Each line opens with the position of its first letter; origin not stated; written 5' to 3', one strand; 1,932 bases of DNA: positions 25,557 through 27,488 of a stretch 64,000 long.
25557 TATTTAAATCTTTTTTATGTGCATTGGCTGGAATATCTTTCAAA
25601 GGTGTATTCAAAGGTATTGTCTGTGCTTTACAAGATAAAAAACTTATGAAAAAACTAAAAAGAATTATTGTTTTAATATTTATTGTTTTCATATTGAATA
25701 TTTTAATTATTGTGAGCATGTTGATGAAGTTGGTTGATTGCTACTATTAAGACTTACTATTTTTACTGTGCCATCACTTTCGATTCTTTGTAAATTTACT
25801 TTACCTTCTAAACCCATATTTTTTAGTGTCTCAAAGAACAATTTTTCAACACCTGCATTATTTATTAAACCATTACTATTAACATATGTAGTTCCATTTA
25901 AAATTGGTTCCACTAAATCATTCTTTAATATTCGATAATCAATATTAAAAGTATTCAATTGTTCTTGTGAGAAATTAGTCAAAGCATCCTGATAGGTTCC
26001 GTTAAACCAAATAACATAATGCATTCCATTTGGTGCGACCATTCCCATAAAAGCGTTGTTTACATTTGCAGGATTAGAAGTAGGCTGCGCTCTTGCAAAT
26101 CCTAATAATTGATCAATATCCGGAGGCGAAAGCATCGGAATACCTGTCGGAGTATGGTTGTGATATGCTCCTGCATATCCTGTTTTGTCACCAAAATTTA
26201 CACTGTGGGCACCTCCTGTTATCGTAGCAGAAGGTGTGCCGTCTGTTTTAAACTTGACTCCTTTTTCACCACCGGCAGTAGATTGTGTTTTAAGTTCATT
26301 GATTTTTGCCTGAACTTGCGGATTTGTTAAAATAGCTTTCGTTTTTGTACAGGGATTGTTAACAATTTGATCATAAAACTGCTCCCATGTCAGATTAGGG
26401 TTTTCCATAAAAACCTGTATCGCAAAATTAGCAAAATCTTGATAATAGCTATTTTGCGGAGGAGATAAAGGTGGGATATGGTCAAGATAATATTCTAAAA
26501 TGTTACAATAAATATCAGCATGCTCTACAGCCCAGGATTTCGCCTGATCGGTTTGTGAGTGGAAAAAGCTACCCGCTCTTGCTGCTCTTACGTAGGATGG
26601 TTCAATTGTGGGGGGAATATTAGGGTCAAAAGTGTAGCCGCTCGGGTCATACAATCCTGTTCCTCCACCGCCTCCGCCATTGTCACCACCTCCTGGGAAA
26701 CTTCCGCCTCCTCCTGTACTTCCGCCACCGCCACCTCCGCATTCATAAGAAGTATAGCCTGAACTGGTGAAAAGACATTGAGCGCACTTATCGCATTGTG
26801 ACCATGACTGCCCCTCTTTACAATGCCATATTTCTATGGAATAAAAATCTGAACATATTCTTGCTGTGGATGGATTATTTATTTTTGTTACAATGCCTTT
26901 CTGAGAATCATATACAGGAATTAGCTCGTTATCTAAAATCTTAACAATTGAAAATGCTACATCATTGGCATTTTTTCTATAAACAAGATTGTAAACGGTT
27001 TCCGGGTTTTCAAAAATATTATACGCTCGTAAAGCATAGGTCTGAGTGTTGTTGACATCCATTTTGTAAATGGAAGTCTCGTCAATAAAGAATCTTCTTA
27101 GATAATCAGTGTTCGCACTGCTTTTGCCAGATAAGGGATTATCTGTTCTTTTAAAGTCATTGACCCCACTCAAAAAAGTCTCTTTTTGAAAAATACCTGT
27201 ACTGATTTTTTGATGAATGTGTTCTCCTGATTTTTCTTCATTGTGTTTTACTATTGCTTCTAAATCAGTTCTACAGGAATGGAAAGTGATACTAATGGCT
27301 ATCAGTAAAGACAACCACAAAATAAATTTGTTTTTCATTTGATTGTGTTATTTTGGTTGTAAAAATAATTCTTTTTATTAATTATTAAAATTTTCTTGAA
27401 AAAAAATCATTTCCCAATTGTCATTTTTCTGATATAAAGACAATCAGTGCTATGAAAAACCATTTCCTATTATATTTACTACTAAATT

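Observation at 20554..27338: Polymorphic JAB-like lipoprotein toxin/partner locus: one expressed pair plus four tandem orphan cassettes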

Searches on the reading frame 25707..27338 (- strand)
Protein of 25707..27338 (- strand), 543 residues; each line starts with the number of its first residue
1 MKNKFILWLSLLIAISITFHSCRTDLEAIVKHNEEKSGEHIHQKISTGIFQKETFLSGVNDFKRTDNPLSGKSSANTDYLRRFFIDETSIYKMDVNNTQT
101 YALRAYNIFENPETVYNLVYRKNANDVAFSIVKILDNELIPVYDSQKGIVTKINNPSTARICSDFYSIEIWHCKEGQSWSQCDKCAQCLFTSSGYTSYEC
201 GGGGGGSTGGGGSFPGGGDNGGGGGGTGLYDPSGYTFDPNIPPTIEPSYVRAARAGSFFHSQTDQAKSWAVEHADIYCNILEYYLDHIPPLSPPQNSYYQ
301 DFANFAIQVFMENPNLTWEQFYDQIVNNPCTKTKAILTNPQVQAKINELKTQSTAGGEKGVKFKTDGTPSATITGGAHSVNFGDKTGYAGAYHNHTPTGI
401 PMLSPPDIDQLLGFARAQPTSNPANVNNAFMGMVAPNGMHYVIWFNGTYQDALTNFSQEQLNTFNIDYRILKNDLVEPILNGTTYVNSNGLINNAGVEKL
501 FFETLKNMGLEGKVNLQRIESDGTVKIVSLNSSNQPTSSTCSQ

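Call 5: search_protein_families(library=pfam, proteins=[window:25707-27338:-], max_evalue=1)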
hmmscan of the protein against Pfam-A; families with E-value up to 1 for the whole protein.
window:25707-27338:- (543 aa): 1 family
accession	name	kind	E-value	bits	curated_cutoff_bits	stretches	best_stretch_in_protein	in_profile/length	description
PF17830.6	STI1-HOP_DP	-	0.04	14.3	29.1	1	320-351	3-32/55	STI1/HOP, DP domain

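Call 7: search_protein_families(library=ncbifam, proteins=[window:25707-27338:-], max_evalue=1)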
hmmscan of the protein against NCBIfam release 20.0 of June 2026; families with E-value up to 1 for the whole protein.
window:25707-27338:- (543 aa): 0 families

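Call 8: search_solved_structures(query=window:25707-27338:-, max_evalue=10, show_alignments=2)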
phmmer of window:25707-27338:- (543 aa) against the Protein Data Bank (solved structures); distinct sequences matched with E-value up to 10: 33.
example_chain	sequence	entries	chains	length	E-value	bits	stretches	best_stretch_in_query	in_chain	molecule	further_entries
9hvy_A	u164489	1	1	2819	0.0084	18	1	155-230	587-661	Double-strand-break repair protein rad21 homolog,Separin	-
1h8o_A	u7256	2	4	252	0.063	15.1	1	182-240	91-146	MUTANT AL2 6E7P9G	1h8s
7ui1_H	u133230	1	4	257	0.15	13.9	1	194-241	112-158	230AL-37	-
9ot9_A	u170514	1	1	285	0.17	13.7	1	189-273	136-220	Galectin-3,FN3con-7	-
7ua2_H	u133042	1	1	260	0.32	12.8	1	156-240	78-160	230AL-18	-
6fgs_A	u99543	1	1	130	0.39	12.5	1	145-221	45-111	Histone acetyltransferase p300,Tumor protein p73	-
3b6v_A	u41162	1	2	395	0.47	12.2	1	199-227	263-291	Kinesin-like protein KIF3C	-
1h8n_A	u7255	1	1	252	0.69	11.7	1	182-240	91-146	MUTANT AL2 6E7S9G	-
7jum_H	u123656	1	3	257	0.72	11.6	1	171-225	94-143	Neutralizing antibody, LMIV230-01 Single-chain Fv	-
7u9e_B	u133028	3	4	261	0.74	11.6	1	171-225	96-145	LMIV230-01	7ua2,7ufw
5to3_B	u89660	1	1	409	0.78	11.5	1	201-233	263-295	Prothrombin,Thrombomodulin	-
9qed_D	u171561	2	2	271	0.81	11.5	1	194-235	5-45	Structure-specific endonuclease subunit SLX4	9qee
21kt_C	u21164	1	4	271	0.88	11.3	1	196-267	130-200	Frizzled-8,Peptidyl-prolyl cis-trans isomerase FKBP1A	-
9nqo_A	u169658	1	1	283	0.93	11.3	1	189-233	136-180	Galectin-3,Galectin-3,Galectin-3 in complex FN3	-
5yd3_A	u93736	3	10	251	1.1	11.1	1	196-232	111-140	scFv 4B08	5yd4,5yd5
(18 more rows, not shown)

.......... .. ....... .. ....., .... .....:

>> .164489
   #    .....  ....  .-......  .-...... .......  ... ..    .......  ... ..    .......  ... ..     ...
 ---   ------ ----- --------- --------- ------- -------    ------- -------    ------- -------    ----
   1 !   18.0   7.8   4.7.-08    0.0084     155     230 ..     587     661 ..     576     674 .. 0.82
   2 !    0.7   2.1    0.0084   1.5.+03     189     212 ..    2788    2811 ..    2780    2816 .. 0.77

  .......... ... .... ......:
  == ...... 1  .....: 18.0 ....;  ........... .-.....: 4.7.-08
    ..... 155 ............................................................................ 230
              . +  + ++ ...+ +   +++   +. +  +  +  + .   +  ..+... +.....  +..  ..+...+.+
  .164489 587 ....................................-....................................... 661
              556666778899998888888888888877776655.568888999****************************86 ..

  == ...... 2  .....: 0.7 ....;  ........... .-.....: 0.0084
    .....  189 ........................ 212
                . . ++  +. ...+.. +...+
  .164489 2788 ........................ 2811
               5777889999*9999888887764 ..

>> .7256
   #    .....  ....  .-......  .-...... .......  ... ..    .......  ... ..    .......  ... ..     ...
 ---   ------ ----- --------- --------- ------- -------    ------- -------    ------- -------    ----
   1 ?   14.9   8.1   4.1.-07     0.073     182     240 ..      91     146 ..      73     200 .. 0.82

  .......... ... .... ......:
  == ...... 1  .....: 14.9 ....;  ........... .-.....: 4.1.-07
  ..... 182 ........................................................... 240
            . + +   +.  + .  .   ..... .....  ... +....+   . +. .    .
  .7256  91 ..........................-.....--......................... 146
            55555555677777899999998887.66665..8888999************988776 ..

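Call 9: find_homologous_proteins(query=window:25707-27338:-, max_evalue=0.001)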
Query window:25707-27338:- (543 aa): 166 proteins with E <= 0.001 among 6418 candidates; the best 120 are listed.
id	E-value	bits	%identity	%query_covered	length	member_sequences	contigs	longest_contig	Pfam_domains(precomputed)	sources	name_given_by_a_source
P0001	0.0e+0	1269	100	100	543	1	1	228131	-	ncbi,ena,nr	nr:hypothetical protein [uncultured Chryseobacterium sp.]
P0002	1.4e-254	864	71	100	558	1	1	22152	-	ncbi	-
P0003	3.1e-246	836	68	100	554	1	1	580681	-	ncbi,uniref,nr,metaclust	ncbi:hypothetical protein ACM39_00830 [Chryseobacterium sp. FH2]|uniref:hypothetical protein n=1 Tax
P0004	2.4e-211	721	62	97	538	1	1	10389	-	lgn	-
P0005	1.8e-204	699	70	78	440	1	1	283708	-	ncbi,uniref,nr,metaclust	ncbi:hypothetical protein ACM39_12860 [Chryseobacterium sp. FH2]|uniref:hypothetical protein n=1 Tax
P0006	1.1e-197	676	59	100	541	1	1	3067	-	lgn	-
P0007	2.4e-166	573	80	57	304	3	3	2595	-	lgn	-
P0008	1.1e-164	567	51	99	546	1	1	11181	-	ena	-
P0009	7.2e-118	413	56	56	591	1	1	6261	-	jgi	jgi:hypothetical protein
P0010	5.1e-115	403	54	60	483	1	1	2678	-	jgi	jgi:hypothetical protein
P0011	4.5e-114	400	44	100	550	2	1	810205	-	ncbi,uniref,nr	ncbi:hypothetical protein LXM63_00950 [Chryseobacterium gleum]|uniref:hypothetical protein n=1 Tax=C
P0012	4.7e-111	390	79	41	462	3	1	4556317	-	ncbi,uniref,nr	ncbi:hypothetical protein M2347_000709 [Chryseobacterium sp. H1D6B]|uniref:hypothetical protein n=1 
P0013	1.3e-110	389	73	40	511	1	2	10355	-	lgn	-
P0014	1.4e-109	385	42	100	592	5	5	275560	-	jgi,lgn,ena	jgi:hypothetical protein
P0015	2.4e-109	385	81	39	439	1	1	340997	-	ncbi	-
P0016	4.7e-108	380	57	55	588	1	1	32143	-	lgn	-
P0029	1.3e-100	356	76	39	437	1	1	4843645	-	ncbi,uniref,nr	ncbi:hypothetical protein A0O34_15600 [Chryseobacterium glaciei]|uniref:DUF4329 domain-containing pr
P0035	6.3e-99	350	52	63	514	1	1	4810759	-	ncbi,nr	ncbi:hypothetical protein EG348_15805 [Chryseobacterium sp. G0201]|nr:hypothetical protein EG348_158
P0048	9.6e-91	323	49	63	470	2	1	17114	-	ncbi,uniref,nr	ncbi:hypothetical protein [Chryseobacterium candidae]|uniref:Baseplate wedge subunit n=1 Tax=Chryseo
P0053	2.9e-88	315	38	86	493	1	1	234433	-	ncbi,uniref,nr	ncbi:hypothetical protein [Chryseobacterium takakiae]|uniref:Uncharacterized protein n=1 Tax=Chryseo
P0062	1.0e-84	303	65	40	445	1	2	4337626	-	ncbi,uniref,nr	ncbi:hypothetical protein [Chryseobacterium gallinarum]|uniref:YHYH domain-containing protein n=1 Ta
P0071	2.1e-82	296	64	40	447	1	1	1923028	-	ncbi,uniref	ncbi:hypothetical protein ACKW6Q_03800 [Chryseobacterium kwangjuense]|uniref:YHYH domain-containing 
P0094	8.3e-68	248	36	99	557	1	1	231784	-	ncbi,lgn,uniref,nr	ncbi:hypothetical protein [Chryseobacterium sp. KMC2]|uniref:hypothetical protein n=1 Tax=Chryseobac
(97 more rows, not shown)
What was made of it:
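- The source is an uncultured Chryseobacterium genome (call 9).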

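Call 12: search_protein_families(library=pfam, proteins=[P0009, P0010, P0005, P0012, P0029, P0048, P0062, P0013, P0016, P0035], max_evalue=0.1)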
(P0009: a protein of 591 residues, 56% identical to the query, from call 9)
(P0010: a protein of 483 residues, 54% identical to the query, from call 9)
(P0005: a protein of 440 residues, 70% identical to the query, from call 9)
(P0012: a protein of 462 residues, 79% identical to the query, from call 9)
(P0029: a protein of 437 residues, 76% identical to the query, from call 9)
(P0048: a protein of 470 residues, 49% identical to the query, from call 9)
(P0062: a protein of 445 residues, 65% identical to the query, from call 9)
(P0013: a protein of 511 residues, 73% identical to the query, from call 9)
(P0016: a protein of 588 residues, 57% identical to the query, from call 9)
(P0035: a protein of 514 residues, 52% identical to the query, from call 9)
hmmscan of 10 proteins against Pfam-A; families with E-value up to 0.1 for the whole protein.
P0009 (591 aa): 0 families

P0010 (483 aa): 1 family
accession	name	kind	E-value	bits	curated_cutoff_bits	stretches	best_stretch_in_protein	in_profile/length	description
PF22910.1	EDR4-like_1st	-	0.069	13.3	27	0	177-198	6-27/34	Enhanced disease resistance 4-like, N-terminal domain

P0005 (440 aa): 1 family
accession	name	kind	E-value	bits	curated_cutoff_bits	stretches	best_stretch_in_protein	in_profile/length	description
PF22910.1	EDR4-like_1st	-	0.071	13.3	27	0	181-201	6-26/34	Enhanced disease resistance 4-like, N-terminal domain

P0012 (462 aa): 0 families

P0029 (437 aa): 0 families

P0048 (470 aa): 1 family
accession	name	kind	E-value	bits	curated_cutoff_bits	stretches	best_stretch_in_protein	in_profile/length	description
PF04548.22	AIG1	-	0.00011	22.1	27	1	216-281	93-156/212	AIG1 family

P0062 (445 aa): 0 families

P0013 (511 aa): 0 families

P0016 (588 aa): 1 family
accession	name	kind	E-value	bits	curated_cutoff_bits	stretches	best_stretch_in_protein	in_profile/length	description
PF21216.2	PepQ_N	-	0.0055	17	27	1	346-397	77-129/152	Xaa-Pro dipeptidase, N-terminal domain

P0035 (514 aa): 1 family
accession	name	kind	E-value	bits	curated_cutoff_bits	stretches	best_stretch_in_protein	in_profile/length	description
PF04548.22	AIG1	-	0.015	15.1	27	1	260-323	93-154/212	AIG1 family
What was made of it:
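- On CdiA / Rhs toxin families: No Pfam repeats were found in the 543-aa protein or its homologues (calls 5, 12).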

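Call 39: search_protein_families(library=pfam, proteins=[P0004, P0006, P0003, P0008, P0053, P0094], max_evalue=10)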
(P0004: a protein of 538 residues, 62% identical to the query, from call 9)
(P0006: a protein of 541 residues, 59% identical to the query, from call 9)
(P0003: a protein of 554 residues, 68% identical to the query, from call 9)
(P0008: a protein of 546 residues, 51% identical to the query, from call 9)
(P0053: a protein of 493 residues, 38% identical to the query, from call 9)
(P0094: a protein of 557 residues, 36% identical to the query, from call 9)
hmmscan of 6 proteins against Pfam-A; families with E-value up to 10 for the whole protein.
P0004 (538 aa): 2 families
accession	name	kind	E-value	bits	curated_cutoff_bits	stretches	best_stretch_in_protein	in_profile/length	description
PF09568.16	RE_MjaI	-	0.045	14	22.7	1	307-360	26-81/164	MjaI restriction endonuclease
PF22096.1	TagH_C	-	0.16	13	27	1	308-357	5-57/107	Teichoic acid transporter subunit TagH C-terminal domain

P0006 (541 aa): 0 families

P0003 (554 aa): 0 families

P0008 (546 aa): 3 families
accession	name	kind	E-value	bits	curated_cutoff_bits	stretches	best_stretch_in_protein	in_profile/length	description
PF22910.1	EDR4-like_1st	-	0.059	13.5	27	1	180-200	6-26/34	Enhanced disease resistance 4-like, N-terminal domain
PF11841.14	ELMO_ARM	-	0.072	13.4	27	1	295-333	35-74/154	ELMO, armadillo-like helical domain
PF24012.1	DUF7326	-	0.086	13.7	27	1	463-488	4-28/76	Family of unknown function (DUF7326)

P0053 (493 aa): 0 families

P0094 (557 aa): 1 family
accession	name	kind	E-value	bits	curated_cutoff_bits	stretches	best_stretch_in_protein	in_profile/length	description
PF17830.6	STI1-HOP_DP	-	0.083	13.3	29.1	1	340-363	13-37/55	STI1/HOP, DP domain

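Call 47: find_encoding_contigs(protein=P0004, flank=6000, max_places=2)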
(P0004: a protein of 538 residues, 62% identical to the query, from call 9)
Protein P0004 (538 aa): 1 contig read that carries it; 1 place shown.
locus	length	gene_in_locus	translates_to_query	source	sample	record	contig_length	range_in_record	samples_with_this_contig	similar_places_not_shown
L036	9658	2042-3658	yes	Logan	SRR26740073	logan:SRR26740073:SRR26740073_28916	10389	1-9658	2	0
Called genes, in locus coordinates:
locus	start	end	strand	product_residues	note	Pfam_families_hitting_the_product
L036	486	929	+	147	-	-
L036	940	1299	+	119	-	-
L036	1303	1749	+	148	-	-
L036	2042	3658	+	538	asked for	-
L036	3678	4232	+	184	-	PF20448:DUF6705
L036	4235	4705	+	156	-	-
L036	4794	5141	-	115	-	-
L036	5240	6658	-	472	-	PF08706:D5_N, PF19263:DUF5906, PF03288:Pox_D5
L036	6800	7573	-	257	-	PF07505:DUF5131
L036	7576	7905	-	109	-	-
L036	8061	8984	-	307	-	-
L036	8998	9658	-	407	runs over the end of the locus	PF17293:Arm-DNA-bind_5, PF13102:Phage_int_SAM_5, PF00589:Phage_integrase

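Call 48: find_encoding_contigs(protein=P0009, flank=6000, max_places=2)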
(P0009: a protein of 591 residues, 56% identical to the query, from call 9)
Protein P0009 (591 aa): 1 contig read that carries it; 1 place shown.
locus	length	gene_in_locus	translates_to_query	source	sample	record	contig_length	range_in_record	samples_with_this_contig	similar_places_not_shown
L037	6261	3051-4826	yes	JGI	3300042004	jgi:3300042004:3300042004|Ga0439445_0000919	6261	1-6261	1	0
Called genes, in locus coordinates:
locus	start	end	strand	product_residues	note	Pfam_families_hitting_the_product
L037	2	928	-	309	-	?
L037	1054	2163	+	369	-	PF00142:Fer4_NifH (weak), PF02374:ArsA_ATPase (weak), PF09140:MipZ (weak), PF10609:ParA, PF13614:AAA_31, PF01656:CbiA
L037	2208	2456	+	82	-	PF01106:NifU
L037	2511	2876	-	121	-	PF13560:HTH_31, PF12844:HTH_19, PF13443:HTH_26, PF01381:HTH_3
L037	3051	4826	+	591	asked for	-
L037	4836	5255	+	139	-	-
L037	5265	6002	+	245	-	-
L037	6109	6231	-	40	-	PF18962:Por_Secre_tail (weak)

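Call 49: find_encoding_contigs(protein=P0008, flank=6000, max_places=2)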
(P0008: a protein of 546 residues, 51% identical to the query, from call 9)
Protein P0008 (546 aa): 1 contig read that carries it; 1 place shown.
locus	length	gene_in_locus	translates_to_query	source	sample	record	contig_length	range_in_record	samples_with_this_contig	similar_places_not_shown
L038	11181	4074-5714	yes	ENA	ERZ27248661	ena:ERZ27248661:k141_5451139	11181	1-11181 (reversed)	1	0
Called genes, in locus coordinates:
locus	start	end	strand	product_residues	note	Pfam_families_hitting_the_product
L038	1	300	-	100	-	?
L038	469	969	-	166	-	PF14060:DUF4252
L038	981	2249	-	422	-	PF14060:DUF4252, PF10988:DUF2807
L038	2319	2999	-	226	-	-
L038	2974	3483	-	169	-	PF04542:Sigma70_r2, PF08281:Sigma70_r4_2, PF04545:Sigma70_r4 (weak)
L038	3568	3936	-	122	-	PF13560:HTH_31, PF12844:HTH_19, PF13443:HTH_26 (weak), PF01381:HTH_3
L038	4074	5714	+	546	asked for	-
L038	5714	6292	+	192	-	PF20448:DUF6705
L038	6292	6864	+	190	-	PF20448:DUF6705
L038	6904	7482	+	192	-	PF20448:DUF6705 (weak)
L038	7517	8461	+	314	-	-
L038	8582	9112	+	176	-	PF20448:DUF6705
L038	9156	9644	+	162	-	-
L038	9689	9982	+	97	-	-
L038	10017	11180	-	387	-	?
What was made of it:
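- L038 has four DUF6705 genes (call 49).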

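Call 67: list_cluster_members(proteins=[P0029, P0062, P0048])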
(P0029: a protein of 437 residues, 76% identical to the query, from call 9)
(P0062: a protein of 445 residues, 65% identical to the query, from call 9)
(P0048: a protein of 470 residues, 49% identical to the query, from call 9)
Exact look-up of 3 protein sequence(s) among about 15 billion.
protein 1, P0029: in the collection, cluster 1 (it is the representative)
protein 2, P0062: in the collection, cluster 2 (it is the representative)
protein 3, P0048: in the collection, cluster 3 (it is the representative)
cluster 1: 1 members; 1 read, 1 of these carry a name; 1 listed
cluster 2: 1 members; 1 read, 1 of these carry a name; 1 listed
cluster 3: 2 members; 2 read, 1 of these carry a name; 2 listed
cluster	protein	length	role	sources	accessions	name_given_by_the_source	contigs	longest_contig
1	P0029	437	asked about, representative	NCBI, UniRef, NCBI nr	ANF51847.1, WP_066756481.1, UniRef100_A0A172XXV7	hypothetical protein A0O34_15600 [Chryseobacterium glaciei] | DUF4329 domain-containing protein n=1 Tax=Chryseobacterium glaciei TaxID=1685010 ... | hypothetical protein [Chryseobacterium glaciei]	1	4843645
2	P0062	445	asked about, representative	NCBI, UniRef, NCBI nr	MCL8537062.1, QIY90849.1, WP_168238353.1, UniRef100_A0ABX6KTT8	hypothetical protein [Chryseobacterium gallinarum] | YHYH domain-containing protein n=1 Tax=Chryseobacterium gallinarum TaxID=1324352 ...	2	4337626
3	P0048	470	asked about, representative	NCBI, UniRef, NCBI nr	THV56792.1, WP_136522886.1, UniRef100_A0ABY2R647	hypothetical protein [Chryseobacterium candidae] | Baseplate wedge subunit n=1 Tax=Chryseobacterium candidae TaxID=1978493 ...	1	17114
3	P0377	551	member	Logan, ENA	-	-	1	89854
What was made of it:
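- Closest known: Tox-JAB-2 / DUF4329. Same: UniProt names one homologue (P0029) 'DUF4329 domain-containing' (call 67).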

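Call 68: search_protein_families(library=pfam, proteins=[P0029, P0062, P0071], max_evalue=10)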
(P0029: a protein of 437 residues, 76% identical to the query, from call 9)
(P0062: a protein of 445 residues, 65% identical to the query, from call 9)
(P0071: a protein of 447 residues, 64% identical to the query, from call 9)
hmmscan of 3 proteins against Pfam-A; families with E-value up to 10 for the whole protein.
P0029 (437 aa): 0 families

P0062 (445 aa): 0 families

P0071 (447 aa): 1 family
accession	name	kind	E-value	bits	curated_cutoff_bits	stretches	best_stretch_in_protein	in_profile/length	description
PF16145.10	DUF4853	-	0.099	13.1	34.8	0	77-124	73-119/135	Domain of unknown function (DUF4853)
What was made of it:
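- Closest known: Tox-JAB-2 / DUF4329. Different: The current Pfam DUF4329 model does not match P0029 or any other member (calls 12, 68).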

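Call 75: find_encoding_contigs(protein=P0003, flank=9000, max_places=1)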
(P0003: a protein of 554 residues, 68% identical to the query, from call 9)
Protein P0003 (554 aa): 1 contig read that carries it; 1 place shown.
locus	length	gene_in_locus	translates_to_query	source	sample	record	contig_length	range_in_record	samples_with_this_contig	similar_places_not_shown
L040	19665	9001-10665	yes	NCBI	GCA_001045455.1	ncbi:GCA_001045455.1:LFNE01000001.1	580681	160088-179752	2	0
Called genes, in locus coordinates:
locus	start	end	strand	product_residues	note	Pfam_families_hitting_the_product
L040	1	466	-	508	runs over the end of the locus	PF01935:DUF87, PF05872:HerA_C, PF10412:TrwB_AAD_bind (faint), PF13191:AAA_16 (faint), PF13401:AAA_22 (faint)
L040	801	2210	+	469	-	PF00753:Lactamase_B, PF00581:Rhodanese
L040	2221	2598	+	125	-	PF00581:Rhodanese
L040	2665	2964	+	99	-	PF00085:Thioredoxin, PF13098:Thioredoxin_2, PF13899:Thioredoxin_7 (weak), PF13905:Thioredoxin_8 (faint)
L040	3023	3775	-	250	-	PF00795:CN_hydrolase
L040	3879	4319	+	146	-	PF20351:DUF6646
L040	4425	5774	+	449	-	PF02163:Peptidase_M50, PF00595:PDZ (faint), PF17820:PDZ_6 (faint), PF13180:PDZ_2 (weak)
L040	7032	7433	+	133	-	-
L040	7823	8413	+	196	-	-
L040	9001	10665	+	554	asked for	-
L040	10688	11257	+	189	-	PF20448:DUF6705 (weak)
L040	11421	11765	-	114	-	-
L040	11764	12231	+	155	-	-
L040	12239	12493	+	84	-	-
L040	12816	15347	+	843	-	PF13715:CarbopepD_reg_2, PF18939:DUF5686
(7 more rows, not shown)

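Call 76: find_encoding_contigs(protein=P0002, flank=9000, max_places=1)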
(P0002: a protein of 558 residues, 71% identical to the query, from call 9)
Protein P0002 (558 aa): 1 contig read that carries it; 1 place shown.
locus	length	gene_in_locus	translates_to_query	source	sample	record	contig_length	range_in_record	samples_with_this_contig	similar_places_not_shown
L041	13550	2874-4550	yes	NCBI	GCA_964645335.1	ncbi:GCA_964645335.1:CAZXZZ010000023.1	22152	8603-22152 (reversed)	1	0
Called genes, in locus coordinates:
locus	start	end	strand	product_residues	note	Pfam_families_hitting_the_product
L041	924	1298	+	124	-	-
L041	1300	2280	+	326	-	-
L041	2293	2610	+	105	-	-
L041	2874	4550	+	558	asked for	-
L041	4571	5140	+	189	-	PF20448:DUF6705 (weak)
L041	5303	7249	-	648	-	-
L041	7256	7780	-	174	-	PF13274:SocA_Panacea (weak)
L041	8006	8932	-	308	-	-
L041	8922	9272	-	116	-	PF12728:HTH_17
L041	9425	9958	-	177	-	PF12760:Zn_ribbon_IS1595 (weak)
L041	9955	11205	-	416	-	PF13102:Phage_int_SAM_5, PF00589:Phage_integrase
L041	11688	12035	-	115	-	-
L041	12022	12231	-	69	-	-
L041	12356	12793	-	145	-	-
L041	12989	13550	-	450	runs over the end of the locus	PF00578:AhpC-TSA, PF08534:Redoxin, PF13098:Thioredoxin_2, PF13905:Thioredoxin_8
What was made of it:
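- The pair occurs beside integrases at different chromosomal sites (calls 47, 76).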
